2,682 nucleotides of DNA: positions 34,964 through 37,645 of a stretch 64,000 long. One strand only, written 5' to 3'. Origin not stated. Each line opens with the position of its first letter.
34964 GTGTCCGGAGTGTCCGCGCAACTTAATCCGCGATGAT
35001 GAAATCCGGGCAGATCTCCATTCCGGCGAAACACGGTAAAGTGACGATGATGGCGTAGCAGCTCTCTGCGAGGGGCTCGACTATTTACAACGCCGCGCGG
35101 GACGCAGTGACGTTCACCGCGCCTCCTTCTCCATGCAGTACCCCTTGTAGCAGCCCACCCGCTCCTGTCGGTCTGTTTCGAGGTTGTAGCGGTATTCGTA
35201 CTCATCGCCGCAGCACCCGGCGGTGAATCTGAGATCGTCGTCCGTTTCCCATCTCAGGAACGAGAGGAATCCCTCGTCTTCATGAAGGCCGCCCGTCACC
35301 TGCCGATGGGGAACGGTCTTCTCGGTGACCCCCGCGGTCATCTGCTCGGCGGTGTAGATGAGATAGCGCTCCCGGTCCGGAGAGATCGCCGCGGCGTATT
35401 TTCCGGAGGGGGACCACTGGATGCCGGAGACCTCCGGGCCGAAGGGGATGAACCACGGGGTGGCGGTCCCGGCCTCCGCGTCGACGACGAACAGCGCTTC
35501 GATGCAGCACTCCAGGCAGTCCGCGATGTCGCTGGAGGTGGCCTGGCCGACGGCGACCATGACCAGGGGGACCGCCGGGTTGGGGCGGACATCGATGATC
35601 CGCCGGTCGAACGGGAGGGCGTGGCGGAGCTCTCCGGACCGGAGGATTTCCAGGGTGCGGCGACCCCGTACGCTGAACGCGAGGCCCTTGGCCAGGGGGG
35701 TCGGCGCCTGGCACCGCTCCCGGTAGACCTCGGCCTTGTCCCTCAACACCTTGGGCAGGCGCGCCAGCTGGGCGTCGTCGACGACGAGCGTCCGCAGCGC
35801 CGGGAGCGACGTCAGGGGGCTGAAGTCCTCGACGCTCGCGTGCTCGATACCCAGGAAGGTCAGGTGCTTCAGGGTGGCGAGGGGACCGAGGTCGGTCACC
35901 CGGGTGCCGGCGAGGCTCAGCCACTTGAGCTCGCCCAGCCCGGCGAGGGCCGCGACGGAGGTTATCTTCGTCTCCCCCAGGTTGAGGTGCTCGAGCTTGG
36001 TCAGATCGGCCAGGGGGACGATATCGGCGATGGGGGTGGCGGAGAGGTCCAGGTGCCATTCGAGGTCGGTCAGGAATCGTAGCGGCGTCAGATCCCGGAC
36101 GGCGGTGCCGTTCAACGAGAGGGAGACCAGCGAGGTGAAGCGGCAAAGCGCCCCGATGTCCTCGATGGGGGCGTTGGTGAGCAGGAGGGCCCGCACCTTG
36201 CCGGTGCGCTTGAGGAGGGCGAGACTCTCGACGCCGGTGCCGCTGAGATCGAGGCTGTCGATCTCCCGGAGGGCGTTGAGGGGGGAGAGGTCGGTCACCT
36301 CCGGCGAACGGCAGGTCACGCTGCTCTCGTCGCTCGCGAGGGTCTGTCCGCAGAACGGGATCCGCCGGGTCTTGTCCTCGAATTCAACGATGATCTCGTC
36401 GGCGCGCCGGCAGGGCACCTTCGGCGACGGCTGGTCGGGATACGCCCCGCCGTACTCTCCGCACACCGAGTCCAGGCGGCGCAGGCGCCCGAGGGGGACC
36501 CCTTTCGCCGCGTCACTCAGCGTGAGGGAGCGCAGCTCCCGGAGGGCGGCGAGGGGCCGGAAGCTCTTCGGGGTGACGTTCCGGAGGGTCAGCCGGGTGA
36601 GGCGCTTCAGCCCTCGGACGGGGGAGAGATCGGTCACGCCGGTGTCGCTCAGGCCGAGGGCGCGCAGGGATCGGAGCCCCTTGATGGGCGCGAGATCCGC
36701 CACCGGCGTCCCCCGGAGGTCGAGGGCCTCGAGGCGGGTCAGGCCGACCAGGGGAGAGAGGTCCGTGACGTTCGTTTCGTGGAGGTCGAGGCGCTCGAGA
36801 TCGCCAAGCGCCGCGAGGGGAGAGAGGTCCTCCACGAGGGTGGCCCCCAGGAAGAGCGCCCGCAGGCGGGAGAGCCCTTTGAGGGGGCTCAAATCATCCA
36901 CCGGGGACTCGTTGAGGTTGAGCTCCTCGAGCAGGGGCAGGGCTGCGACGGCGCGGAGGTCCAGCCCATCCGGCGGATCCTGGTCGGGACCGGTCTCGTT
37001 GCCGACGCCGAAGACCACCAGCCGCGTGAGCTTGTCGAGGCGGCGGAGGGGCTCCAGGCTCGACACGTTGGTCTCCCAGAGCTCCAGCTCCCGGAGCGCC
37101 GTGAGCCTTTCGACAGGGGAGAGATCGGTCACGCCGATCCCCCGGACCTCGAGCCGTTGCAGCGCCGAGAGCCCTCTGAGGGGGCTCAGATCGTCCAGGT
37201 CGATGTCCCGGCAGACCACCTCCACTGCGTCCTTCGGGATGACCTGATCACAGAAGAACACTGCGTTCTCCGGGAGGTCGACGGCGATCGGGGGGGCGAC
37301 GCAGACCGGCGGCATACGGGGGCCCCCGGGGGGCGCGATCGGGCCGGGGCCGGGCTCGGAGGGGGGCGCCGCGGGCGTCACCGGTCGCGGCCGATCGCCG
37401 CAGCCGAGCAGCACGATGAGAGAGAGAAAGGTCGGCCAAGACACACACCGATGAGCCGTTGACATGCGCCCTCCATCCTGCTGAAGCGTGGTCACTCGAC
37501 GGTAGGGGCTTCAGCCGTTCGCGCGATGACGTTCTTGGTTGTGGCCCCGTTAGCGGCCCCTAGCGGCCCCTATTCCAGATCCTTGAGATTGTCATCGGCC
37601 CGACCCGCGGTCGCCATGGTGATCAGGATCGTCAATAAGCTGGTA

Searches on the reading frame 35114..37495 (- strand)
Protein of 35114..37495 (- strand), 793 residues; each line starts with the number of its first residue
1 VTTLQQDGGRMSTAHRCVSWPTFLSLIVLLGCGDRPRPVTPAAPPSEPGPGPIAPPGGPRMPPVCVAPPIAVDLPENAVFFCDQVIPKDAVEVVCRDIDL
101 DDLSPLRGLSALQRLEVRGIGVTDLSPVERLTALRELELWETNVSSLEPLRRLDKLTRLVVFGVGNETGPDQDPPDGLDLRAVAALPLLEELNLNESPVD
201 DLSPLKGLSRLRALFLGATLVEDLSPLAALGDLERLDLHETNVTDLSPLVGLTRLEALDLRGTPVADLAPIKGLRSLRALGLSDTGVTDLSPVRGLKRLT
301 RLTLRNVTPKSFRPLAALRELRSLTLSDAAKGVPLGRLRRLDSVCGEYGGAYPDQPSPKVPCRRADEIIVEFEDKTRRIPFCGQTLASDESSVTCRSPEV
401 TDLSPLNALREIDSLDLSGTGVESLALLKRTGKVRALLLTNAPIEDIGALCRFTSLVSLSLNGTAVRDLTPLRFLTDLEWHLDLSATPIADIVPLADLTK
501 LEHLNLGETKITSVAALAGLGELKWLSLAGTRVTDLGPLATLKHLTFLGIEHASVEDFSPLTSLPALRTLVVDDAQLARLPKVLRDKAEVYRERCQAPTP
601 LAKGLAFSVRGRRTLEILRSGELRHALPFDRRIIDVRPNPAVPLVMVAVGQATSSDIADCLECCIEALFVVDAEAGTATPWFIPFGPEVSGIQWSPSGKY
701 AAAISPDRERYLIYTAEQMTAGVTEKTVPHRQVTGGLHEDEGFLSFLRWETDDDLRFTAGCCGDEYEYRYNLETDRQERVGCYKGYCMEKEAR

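Call 15: search_protein_families(library=pfam, proteins=[window:35114-37495:-], max_evalue=0.001)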
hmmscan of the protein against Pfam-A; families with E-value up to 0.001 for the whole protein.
window:35114-37495:- (793 aa): 6 families
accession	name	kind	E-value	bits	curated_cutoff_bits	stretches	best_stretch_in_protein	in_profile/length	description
PF12799.13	LRR_4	-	4.9e-43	144.6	27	4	233-272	3-43/44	Leucine Rich repeats (2 copies)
PF23598.1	LRR_14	-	2.6e-16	59.8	40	2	236-342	27-142/353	Leucine-rich repeat region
PF23952.1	LRR_EndoS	-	2.4e-13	50.8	27.9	0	479-569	25-110/116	Endo-beta-N-acetylglucosaminidase EndoS LRR domain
PF13855.12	LRR_8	-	7.6e-13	48.5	27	1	496-532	22-60/61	Leucine rich repeat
PF25019.1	LRR_R13L1-DRL21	-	2.5e-10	40.8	27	0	96-161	59-124/127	R13L1/DRL21 LRRs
PF25013.1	LRR_Zer-1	-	0.00019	22.1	27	0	271-329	4-64/137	Zer-1-like, Leucine-rich repeats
